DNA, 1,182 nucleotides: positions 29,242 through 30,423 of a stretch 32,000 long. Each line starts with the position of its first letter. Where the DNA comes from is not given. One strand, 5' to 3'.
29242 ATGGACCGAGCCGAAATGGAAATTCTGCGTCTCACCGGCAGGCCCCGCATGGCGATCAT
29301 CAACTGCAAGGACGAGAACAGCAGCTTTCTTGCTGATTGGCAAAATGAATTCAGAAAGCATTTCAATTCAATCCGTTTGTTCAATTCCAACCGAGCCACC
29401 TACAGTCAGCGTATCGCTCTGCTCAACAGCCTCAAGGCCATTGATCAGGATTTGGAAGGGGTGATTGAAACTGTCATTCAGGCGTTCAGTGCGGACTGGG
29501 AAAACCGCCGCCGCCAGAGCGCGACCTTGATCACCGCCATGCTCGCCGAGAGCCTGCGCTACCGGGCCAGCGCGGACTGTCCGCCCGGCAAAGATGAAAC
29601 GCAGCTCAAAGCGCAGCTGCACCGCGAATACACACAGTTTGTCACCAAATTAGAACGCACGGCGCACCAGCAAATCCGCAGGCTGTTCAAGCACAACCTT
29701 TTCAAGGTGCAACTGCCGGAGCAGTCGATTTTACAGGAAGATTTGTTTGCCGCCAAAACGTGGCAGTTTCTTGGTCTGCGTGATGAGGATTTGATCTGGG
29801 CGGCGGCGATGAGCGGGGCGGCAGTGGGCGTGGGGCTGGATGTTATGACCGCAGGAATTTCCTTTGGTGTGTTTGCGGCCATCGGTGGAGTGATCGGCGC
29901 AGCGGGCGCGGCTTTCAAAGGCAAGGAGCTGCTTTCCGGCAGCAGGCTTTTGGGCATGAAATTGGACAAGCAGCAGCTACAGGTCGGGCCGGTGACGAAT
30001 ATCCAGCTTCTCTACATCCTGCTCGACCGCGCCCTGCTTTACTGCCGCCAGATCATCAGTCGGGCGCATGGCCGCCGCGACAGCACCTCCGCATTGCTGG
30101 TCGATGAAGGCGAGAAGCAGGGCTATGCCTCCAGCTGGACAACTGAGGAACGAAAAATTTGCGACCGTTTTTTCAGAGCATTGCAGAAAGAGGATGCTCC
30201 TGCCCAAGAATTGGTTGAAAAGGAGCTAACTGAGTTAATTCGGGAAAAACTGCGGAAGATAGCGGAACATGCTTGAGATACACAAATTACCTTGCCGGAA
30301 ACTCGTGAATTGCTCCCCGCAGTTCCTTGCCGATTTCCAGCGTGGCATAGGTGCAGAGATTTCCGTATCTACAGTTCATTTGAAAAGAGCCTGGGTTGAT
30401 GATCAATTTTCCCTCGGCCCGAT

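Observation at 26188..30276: Uncharacterised two-gene membrane-GTPase module (DUF2868-like polytopic protein plus P-loop GTPase with glycine-zipper hairpin) next to an unclassified outer-membrane protein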

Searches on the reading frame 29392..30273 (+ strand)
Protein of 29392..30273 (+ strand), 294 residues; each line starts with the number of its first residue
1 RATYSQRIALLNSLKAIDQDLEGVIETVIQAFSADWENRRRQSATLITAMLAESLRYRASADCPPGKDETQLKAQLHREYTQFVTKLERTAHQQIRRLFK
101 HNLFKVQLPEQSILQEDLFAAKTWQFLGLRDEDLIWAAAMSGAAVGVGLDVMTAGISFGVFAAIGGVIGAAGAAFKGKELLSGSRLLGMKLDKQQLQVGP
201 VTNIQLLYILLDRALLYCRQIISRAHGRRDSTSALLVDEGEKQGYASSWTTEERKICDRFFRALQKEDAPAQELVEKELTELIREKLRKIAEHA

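Call 42: search_protein_families(library=pfam, proteins=[window:29392-30273:+], max_evalue=10)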
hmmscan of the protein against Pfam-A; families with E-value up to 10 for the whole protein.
window:29392-30273:+ (294 aa): 2 families
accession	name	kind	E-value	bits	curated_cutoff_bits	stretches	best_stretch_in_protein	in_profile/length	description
PF11981.13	DUF3482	-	4.9e-61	207.1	29.2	1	2-273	20-278/293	Domain of unknown function (DUF3482)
PF25612.1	DUF7940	-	7.3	7.7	27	0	136-175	16-58/63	Family of unknown function (DUF7940)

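Call 51: search_protein_families(library=padloc, proteins=[window:29401-30273:+], max_evalue=1)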
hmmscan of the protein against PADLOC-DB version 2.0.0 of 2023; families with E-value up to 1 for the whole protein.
window:29401-30273:+ (291 aa): 0 families

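Call 65: search_protein_representatives(protein=window:29401-30273:+)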
Query: 291 residues. Proteins with E-value up to 0.001 (for the whole library): 558; up to 1e-10: 391; up to 1e-30: 62. The best 150 are listed.
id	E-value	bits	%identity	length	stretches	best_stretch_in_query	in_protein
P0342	6.9e-85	301.0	51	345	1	1-287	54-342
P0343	2.4e-71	256.6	50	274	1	41-289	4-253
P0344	4.0e-66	239.5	42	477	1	1-288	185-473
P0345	5.2e-66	239.1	45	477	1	1-286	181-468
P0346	2.0e-62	227.4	40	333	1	1-288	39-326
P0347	3.9e-60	219.9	45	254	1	47-288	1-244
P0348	6.1e-59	216.0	54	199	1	93-288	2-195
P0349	1.8e-58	214.4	37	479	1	1-290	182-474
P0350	1.4e-57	211.5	41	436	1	3-282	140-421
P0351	2.3e-54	201.0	41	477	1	1-287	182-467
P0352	5.9e-54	199.6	41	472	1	1-270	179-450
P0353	1.6e-53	198.2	36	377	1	1-289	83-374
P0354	4.7e-51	190.1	38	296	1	8-289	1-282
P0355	7.0e-51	189.5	42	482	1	1-269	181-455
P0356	8.0e-51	189.4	35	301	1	1-290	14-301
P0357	6.3e-50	186.4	53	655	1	114-288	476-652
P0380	1.0e-36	143.1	35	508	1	2-253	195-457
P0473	3.6e-23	98.7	29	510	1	2-289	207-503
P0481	1.5e-22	96.7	34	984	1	2-290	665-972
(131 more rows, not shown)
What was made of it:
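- Full-length family members are almost all about 455-495 aa, with the DUF3482 region starting near residue 180 (call 65).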

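Call 66: search_protein_families(library=pfam, proteins=[P0481, P0357, P0380, P0473], max_evalue=0.001)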
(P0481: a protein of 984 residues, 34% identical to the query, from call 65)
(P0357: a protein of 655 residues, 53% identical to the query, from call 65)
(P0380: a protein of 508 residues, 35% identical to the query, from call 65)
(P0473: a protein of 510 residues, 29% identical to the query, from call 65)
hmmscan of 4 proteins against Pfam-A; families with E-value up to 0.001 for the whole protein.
P0481 (984 aa): 3 families
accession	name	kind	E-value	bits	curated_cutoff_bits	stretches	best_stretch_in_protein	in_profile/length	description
PF11981.13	DUF3482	-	1.4e-47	162.9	29.2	1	647-911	4-243/293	Domain of unknown function (DUF3482)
PF11067.13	DUF2868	-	1.7e-32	113.6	26.8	1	170-390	10-218/315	Protein of unknown function (DUF2868)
PF01926.29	MMR_HSR1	-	2.6e-09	37.6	21.9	1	491-553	2-67/113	50S ribosome-binding GTPase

P0357 (655 aa): 4 families
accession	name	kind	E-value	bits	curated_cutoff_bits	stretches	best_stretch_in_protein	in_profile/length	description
PF11981.13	DUF3482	-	1.5e-34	120.2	29.2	1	476-644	137-291/293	Domain of unknown function (DUF3482)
PF05228.19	CHASE4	-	7.4e-34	117.3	26.2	1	78-232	2-139/140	CHASE4 domain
PF00512.31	HisKA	-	5.9e-05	23.5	26.9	1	390-450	2-57/66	His Kinase A (phospho-acceptor) domain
PF00672.30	HAMP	-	0.00032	21.4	25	1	350-375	28-52/53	HAMP domain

P0380 (508 aa): 2 families
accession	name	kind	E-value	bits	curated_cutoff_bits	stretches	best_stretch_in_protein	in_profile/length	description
PF11981.13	DUF3482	-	1.4e-52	179.4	29.2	1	185-467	13-270/293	Domain of unknown function (DUF3482)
PF01926.29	MMR_HSR1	-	1.3e-07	32.2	21.9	1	22-141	3-91/113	50S ribosome-binding GTPase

P0473 (510 aa): 3 families
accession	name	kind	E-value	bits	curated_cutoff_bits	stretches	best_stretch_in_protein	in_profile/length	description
PF11981.13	DUF3482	-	1.1e-51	176.4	29.2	1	187-479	2-271/293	Domain of unknown function (DUF3482)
PF01926.29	MMR_HSR1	-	3.8e-10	40.3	21.9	1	23-88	2-63/113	50S ribosome-binding GTPase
PF00350.29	Dynamin_N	-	0.00075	20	27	0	24-43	2-21/168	Dynamin family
